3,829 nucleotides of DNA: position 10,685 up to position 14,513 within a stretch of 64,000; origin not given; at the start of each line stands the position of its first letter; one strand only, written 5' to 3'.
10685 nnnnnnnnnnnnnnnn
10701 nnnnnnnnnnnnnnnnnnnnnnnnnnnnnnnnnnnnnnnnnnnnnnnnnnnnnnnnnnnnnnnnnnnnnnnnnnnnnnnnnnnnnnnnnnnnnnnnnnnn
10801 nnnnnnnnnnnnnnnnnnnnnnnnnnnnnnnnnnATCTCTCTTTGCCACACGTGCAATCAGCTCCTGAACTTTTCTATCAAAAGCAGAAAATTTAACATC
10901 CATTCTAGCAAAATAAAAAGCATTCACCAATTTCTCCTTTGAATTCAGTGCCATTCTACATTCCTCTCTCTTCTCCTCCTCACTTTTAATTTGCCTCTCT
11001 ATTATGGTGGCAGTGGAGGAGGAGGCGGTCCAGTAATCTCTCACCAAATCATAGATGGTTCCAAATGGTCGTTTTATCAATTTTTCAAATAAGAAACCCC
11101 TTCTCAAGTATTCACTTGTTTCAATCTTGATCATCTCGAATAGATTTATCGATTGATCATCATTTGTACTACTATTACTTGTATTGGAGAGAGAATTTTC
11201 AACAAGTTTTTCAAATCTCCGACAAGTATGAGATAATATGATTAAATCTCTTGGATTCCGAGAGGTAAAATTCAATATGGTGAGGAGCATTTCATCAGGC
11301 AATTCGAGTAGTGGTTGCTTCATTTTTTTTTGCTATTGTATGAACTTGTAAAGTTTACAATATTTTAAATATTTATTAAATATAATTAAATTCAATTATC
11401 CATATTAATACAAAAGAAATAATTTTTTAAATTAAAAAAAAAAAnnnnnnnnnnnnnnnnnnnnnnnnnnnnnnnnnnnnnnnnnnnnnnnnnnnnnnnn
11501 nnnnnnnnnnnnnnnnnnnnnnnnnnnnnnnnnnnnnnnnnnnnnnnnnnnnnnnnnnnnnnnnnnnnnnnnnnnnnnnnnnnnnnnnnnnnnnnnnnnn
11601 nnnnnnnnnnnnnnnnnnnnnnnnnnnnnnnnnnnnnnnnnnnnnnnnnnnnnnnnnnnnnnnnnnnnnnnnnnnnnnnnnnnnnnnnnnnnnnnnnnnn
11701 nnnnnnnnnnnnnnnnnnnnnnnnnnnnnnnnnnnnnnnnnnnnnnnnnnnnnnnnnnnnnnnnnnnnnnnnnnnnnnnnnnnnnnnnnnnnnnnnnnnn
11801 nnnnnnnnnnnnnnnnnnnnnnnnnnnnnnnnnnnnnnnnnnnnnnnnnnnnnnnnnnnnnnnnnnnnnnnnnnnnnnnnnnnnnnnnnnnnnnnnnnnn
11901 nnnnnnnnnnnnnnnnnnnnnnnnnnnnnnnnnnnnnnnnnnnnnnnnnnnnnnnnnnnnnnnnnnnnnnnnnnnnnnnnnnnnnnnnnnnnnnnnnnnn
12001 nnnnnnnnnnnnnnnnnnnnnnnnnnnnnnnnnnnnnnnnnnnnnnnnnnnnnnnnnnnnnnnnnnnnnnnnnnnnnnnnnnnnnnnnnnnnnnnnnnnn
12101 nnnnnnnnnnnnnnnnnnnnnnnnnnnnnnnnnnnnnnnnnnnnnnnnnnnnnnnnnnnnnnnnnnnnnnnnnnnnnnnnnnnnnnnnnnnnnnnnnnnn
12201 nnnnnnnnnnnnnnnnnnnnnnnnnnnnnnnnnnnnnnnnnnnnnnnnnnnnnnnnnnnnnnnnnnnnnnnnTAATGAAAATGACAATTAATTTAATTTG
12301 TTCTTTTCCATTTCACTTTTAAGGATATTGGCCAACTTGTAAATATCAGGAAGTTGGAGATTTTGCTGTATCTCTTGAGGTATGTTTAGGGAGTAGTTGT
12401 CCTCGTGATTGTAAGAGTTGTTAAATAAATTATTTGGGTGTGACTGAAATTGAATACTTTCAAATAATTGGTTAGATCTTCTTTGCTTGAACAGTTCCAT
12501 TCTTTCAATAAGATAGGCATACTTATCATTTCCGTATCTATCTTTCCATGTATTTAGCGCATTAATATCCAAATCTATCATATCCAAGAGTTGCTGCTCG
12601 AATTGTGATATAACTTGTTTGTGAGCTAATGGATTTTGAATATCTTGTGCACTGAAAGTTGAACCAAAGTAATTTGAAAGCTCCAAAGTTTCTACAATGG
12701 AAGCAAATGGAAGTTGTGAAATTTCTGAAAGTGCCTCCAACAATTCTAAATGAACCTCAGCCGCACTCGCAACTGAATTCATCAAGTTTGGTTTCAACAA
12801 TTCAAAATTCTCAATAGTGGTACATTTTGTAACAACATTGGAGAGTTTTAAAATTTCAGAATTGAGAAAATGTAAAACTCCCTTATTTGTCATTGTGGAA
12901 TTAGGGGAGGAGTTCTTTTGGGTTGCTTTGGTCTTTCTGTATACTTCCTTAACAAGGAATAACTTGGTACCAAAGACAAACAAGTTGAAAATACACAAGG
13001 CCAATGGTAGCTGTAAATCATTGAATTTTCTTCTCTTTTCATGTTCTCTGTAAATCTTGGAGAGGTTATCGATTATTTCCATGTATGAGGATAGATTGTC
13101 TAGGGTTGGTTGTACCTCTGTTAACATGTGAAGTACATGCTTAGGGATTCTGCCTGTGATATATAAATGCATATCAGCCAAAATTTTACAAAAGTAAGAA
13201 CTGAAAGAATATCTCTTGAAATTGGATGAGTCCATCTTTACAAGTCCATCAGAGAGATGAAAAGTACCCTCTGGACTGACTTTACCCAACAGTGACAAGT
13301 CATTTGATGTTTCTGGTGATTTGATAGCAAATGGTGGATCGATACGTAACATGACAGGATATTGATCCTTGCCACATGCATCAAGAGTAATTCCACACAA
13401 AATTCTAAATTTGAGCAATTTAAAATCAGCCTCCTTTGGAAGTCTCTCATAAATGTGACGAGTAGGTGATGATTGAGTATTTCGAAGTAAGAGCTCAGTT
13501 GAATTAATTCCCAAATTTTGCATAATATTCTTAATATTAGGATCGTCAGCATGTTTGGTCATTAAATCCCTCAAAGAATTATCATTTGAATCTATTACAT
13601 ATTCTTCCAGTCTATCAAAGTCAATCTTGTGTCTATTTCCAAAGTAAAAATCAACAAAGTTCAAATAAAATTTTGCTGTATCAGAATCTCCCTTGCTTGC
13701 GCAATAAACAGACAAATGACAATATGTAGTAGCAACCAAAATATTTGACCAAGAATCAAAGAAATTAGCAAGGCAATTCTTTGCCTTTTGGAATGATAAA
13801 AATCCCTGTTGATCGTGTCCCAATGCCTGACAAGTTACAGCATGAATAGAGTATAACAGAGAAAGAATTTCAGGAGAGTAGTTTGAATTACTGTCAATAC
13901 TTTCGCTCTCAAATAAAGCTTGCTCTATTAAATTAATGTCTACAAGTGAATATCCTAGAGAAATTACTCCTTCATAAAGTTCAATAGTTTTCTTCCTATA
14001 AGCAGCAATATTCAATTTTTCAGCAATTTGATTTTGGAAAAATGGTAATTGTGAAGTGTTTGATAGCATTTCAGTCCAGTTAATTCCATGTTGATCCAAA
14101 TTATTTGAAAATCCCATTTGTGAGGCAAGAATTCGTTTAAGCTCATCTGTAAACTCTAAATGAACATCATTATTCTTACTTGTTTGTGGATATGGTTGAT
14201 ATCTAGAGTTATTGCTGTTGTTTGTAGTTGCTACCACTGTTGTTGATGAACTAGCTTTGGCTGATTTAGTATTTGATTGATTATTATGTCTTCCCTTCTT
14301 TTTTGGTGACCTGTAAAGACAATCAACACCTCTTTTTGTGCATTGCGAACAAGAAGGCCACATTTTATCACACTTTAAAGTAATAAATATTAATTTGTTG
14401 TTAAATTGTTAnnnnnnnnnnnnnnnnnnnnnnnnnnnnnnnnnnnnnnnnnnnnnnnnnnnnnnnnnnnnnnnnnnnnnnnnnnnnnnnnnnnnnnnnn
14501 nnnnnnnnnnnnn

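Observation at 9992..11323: F-box fused to a polytopic membrane domain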

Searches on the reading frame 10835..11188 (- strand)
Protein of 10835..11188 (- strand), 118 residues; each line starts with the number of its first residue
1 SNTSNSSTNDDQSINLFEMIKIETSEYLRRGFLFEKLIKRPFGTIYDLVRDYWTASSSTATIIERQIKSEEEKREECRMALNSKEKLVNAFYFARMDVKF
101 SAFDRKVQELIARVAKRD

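Call 67: search_solved_structures(query=A7, max_evalue=10)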
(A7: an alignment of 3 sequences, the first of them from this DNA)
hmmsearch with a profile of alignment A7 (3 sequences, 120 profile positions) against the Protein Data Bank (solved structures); distinct sequences matched with E-value up to 10: 4.
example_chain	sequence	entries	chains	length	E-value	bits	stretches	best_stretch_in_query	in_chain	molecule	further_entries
4r6f_A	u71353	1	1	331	0.16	15.6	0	48-78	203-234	Leucine rich repeat DLRR_I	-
1wp8_A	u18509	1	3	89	0.84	13.3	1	50-95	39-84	Fusion glycoprotein F0,Fusion glycoprotein F0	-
5fmu_A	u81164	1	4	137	1.5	12.5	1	27-81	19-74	TRAF3-INTERACTING PROTEIN 1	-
4lzi_A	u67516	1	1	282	5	10.8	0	67-117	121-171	Multicystatin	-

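Call 68: search_protein_families(library=pfam, alignment_id=A7, max_evalue=10)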
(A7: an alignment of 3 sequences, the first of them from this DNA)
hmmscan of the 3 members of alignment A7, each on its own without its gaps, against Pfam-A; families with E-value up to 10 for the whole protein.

A. member 1, seq(118 aa): 1 family
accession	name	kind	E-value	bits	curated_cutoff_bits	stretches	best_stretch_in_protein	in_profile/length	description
PF10597.14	U5_2-snRNA_bdg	-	0.081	13.5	33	1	33-86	46-99/134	U5-snRNA binding site 2 of PrP8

B. families by the number of members that match (of 3 scanned): 1 family
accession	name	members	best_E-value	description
PF10597.14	U5_2-snRNA_bdg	1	0.081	U5-snRNA binding site 2 of PrP8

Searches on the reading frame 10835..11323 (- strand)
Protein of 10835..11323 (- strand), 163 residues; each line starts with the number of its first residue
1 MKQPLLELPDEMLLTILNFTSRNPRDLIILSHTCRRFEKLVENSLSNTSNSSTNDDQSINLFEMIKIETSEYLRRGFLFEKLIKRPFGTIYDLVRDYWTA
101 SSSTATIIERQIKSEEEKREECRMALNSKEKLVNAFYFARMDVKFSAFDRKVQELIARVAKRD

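Call 64: search_solved_structures(query=window:10835-11323:-, max_evalue=10, show_alignments=2)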
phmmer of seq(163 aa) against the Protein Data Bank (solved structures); distinct sequences matched with E-value up to 10: 5.
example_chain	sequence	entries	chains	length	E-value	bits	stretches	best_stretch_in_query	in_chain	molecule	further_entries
1zv4_X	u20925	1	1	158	0.16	15.2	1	62-158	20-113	Regulator of G-protein signaling 17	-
3ju5_A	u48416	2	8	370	0.2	14.8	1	19-97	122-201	Arginine kinase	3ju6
7b6d_D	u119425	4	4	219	0.26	14.5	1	128-161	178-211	Trafficking protein particle complex subunit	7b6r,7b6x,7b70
5ibk_B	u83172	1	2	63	0.32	14.1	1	7-45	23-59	F-box/WD repeat-containing protein 7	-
6am3_X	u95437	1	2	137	0.55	13.4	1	72-158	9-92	Regulator of G-protein signaling 17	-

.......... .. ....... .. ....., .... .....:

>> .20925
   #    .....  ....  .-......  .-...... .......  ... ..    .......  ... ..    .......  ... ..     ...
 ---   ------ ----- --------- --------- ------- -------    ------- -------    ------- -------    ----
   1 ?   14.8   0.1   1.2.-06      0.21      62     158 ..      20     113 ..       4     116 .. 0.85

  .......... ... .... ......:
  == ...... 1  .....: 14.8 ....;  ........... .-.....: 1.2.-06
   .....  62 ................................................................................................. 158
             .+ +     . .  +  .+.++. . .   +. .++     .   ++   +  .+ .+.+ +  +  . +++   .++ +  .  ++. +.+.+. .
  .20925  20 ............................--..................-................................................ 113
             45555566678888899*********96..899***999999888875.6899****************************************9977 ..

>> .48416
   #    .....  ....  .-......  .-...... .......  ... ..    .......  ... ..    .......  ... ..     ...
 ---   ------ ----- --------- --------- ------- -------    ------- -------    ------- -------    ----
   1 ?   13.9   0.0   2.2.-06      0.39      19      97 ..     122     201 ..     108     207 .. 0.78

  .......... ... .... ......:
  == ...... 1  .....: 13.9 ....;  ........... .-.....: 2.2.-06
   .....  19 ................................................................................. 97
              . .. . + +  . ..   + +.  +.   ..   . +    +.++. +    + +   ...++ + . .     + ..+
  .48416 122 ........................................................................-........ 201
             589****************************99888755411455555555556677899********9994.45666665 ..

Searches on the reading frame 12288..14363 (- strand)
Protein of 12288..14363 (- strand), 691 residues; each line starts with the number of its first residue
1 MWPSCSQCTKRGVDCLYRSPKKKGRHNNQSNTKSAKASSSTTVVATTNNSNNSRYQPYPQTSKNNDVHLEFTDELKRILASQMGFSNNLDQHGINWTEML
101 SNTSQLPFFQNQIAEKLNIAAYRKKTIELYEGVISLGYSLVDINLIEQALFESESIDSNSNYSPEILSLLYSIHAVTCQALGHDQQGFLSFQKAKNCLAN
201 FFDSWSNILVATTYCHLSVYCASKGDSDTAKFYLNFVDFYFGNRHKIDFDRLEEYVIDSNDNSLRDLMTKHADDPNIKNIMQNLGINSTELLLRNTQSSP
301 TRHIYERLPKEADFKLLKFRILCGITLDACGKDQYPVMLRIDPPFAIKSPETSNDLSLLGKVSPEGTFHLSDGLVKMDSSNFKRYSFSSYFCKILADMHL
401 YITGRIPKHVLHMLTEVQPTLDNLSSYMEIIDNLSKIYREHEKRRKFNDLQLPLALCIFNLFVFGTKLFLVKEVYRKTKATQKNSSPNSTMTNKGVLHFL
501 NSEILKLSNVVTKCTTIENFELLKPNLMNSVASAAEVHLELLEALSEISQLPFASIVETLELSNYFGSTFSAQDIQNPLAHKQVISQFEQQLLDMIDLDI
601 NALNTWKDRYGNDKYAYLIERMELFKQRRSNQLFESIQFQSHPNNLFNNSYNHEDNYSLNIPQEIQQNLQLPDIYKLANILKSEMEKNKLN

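Call 4: search_protein_families(library=pfam, proteins=[window:12288-14363:-], max_evalue=1)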
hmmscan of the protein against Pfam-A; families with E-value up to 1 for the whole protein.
window:12288-14363:- (691 aa): 3 families
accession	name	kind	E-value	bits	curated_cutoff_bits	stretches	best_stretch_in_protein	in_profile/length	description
PF03800.19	Nuf2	-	0.014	16.1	25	0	550-601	6-53/141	Nuf2 family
PF00172.23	Zn_clus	-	0.024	15.2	21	1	3-23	18-38/39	Fungal Zn(2)-Cys(6) binuclear cluster domain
PF14316.11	DUF4381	-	0.034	14.9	27.2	1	70-126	71-126/145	Domain of unknown function (DUF4381)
